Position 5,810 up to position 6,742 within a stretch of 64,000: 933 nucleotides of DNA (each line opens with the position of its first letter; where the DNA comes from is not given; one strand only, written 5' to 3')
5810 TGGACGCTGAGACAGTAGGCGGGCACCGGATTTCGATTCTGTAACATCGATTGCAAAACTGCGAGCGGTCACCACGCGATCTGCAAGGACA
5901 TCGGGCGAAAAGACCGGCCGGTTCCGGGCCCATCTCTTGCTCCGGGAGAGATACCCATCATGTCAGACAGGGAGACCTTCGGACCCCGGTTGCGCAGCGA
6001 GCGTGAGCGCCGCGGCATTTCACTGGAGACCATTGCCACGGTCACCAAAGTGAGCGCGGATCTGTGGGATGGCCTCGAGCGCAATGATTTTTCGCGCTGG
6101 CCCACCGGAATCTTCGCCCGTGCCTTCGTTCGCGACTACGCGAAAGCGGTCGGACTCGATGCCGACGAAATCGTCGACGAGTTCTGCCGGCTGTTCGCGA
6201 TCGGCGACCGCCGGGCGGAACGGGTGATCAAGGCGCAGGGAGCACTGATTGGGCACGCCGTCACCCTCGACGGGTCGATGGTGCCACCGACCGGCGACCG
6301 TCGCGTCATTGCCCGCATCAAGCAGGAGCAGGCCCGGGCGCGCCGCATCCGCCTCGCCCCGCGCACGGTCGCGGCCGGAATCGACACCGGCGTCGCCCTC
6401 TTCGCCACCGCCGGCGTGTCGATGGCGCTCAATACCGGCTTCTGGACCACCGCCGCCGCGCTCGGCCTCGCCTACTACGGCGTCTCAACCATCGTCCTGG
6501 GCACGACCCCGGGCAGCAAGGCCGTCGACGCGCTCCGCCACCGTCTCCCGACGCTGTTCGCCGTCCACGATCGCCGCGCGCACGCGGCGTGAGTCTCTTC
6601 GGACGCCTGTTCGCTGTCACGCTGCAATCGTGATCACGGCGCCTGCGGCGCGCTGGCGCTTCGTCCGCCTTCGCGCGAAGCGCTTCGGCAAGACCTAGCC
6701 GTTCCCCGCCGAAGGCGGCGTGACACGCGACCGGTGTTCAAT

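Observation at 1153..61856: Nearly every intergenic gap carries a palindromic element whose arms are tandem 7-9 nt units (at least 6 families, ~17 copies in 64 kb)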

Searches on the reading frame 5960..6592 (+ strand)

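Call 13: search_protein_families(library=pfam, proteins=[window:5960-6592:+])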
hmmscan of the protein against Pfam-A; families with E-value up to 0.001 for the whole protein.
window:5960-6592:+ (210 aa): 2 families
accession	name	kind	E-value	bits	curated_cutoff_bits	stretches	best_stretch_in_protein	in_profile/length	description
PF13413.12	HTH_25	-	9.6e-18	64.2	24.6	1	10-71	1-62/62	Helix-turn-helix domain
PF13560.12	HTH_31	-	8.4e-07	29.7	27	1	7-71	2-61/64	Helix-turn-helix domain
